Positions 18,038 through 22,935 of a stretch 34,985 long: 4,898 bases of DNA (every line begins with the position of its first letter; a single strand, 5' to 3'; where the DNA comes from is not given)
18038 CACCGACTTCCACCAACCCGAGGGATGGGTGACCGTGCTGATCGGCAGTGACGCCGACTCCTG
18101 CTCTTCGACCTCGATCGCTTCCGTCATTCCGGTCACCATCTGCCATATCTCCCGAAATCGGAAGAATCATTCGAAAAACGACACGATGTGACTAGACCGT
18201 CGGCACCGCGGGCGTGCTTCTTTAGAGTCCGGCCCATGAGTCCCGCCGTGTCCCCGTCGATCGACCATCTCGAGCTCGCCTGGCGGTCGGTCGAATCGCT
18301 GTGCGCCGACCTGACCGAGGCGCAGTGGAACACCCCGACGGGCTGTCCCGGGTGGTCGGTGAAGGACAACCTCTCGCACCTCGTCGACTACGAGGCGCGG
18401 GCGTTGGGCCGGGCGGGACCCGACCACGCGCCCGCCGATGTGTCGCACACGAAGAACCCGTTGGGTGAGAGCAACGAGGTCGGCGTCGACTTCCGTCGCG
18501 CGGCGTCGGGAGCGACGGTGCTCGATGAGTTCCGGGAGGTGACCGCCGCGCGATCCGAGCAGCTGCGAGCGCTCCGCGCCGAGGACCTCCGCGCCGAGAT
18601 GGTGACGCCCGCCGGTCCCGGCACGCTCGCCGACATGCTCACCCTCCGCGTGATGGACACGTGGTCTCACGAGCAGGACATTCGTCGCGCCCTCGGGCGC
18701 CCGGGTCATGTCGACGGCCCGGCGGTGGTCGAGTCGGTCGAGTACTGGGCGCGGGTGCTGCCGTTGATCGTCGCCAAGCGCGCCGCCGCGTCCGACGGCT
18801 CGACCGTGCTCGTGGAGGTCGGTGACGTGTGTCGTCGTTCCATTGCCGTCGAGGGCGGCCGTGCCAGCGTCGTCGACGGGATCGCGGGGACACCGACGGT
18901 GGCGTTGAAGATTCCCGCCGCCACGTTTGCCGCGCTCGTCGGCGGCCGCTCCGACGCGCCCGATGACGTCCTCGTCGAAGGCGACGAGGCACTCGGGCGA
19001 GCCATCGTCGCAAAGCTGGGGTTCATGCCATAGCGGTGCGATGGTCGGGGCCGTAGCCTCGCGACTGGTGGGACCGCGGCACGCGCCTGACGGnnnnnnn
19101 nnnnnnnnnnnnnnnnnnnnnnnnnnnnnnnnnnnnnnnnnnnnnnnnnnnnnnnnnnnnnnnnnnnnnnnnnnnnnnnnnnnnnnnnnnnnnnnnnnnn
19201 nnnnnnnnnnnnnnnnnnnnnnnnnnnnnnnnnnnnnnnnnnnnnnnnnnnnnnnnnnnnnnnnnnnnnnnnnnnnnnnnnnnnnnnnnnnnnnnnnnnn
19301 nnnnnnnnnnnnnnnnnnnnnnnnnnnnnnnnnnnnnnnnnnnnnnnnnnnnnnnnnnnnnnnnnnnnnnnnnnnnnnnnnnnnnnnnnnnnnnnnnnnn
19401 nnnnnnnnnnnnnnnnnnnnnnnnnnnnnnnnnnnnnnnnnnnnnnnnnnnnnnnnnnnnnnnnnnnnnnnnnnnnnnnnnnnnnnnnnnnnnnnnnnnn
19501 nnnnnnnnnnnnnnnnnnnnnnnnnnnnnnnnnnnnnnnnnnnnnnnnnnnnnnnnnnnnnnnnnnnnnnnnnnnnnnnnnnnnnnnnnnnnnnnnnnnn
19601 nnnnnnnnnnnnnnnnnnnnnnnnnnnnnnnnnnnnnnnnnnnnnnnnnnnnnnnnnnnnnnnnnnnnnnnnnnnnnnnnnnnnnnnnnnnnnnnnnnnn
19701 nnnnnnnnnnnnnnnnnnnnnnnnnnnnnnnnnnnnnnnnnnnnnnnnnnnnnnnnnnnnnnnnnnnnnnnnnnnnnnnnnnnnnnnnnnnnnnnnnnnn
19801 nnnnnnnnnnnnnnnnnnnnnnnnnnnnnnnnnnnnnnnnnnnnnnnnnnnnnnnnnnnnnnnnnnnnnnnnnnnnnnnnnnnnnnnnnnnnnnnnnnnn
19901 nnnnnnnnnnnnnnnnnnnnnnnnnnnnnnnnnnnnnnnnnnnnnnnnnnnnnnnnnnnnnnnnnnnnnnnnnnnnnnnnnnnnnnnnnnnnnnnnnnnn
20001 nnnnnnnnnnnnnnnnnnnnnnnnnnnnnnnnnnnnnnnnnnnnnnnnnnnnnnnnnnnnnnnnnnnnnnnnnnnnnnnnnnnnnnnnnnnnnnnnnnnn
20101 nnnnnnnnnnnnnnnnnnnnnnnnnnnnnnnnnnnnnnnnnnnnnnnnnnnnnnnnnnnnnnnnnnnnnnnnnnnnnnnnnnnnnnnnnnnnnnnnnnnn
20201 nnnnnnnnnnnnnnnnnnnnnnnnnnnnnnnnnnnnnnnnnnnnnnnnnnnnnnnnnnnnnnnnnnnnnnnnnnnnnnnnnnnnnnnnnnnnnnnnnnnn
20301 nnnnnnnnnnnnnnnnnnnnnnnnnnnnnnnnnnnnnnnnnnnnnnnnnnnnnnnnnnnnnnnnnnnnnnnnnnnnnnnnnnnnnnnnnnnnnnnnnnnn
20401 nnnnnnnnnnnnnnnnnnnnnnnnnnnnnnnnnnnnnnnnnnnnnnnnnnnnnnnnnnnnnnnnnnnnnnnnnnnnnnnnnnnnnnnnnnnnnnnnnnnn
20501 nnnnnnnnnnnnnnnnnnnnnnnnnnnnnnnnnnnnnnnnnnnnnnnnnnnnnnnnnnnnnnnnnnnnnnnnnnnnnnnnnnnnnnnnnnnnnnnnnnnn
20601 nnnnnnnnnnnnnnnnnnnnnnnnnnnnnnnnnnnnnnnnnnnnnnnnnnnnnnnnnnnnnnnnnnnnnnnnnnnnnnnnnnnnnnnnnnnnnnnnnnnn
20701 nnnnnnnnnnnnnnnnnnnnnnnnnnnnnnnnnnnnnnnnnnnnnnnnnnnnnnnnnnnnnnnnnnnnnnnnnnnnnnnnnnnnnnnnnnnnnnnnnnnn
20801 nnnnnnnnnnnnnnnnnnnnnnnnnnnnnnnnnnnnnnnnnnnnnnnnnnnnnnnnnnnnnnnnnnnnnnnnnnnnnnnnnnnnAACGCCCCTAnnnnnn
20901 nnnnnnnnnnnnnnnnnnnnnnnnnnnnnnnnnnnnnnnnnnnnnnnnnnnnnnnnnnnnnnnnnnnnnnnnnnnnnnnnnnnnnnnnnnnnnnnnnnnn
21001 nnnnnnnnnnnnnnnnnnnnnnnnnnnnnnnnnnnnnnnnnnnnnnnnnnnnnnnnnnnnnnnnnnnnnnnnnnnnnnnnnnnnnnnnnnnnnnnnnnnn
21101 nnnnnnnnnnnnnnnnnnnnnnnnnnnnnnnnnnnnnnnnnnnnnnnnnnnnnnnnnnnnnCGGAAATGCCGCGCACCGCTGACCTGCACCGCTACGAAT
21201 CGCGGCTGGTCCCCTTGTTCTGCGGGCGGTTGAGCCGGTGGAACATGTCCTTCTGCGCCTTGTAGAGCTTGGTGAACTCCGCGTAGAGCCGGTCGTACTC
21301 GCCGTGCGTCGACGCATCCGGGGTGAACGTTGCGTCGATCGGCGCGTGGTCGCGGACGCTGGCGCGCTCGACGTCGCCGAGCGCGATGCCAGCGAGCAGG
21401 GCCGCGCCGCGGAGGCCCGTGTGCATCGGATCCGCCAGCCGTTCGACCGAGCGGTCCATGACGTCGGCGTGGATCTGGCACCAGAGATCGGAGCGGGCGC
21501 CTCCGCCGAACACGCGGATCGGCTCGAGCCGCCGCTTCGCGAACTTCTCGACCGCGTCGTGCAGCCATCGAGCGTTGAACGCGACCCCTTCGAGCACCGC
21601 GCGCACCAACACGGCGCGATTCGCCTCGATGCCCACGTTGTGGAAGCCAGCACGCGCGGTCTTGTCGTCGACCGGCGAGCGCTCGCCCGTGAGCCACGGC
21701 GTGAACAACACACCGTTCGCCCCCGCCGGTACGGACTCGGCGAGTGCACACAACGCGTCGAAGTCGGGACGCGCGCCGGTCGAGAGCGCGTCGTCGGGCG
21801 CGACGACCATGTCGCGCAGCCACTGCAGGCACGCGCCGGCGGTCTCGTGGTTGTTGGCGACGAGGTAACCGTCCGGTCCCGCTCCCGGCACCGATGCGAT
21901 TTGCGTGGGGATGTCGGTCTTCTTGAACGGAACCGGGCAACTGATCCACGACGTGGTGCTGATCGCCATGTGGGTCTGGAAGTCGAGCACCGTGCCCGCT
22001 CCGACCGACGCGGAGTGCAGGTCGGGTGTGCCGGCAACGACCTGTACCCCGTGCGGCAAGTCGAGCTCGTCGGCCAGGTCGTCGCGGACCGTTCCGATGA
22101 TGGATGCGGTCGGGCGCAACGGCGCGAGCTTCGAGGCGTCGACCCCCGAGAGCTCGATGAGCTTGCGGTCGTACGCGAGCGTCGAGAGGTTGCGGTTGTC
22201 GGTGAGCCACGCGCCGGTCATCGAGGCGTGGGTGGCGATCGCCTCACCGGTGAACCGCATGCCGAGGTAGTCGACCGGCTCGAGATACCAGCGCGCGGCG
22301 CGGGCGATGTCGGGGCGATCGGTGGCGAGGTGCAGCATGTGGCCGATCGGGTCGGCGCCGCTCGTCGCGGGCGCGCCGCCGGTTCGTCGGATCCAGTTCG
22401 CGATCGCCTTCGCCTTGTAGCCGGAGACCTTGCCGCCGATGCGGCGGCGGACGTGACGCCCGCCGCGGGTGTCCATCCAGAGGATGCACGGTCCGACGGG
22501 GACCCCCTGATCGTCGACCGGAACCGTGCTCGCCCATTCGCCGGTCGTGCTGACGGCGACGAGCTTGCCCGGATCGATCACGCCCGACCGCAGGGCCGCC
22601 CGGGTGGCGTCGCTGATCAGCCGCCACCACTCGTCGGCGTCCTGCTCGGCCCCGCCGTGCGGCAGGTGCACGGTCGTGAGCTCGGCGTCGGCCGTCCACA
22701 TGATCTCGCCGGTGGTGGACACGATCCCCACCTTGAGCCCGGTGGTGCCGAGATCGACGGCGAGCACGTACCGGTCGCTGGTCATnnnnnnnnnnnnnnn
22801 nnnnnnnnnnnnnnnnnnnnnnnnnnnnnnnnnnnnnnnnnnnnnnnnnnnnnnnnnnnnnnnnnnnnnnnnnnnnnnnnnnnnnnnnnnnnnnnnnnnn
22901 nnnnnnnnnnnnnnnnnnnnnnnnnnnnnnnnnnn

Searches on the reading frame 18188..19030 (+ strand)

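Call 47: search_protein_families(library=pfam, proteins=[window:18188-19030:+], max_evalue=0.001)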
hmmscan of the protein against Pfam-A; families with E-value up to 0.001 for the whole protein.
window:18188-19030:+ (281 aa): 4 families
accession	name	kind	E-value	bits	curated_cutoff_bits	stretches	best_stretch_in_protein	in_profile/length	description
PF11716.13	MDMPI_N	-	1.2e-26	94.5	24.2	1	29-166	2-140/140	Mycothiol maleylpyruvate isomerase N-terminal domain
PF12867.12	DinB_2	-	3e-13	50.8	24.8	1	28-155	2-118/128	DinB superfamily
PF07398.16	MDMPI_C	-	5e-06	27.6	29.5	1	185-269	5-87/90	MDMPI C-terminal domain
PF05163.17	DinB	-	0.00087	19.7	23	0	30-75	14-59/165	DinB family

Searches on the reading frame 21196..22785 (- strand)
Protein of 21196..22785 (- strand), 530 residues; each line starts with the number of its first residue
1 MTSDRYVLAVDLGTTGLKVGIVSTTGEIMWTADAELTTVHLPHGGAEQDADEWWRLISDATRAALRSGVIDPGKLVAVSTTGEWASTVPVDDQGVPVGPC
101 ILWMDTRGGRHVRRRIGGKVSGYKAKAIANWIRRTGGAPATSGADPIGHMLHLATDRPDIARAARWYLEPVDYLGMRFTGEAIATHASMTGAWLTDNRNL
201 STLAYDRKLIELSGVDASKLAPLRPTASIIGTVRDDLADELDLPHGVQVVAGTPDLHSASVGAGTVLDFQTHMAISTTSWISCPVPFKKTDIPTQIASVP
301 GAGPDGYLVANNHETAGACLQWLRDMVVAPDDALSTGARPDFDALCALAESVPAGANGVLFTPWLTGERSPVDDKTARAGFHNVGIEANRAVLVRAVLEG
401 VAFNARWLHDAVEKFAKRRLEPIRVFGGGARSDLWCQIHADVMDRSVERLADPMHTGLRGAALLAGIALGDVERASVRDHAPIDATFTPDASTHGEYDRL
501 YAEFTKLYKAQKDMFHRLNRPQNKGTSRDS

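Call 47: search_protein_families(library=pfam, proteins=[window:21196-22785:-], max_evalue=0.001)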
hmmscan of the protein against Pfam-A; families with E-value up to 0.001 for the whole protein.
window:21196-22785:- (530 aa): 2 families
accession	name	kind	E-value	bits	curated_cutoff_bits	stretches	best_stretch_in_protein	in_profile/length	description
PF00370.27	FGGY_N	-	6.6e-32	111.5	28.8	1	6-262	1-245/245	FGGY family of carbohydrate kinases, N-terminal domain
PF02782.22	FGGY_C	-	1.3e-28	100.6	27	1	302-468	33-197/198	FGGY family of carbohydrate kinases, C-terminal domain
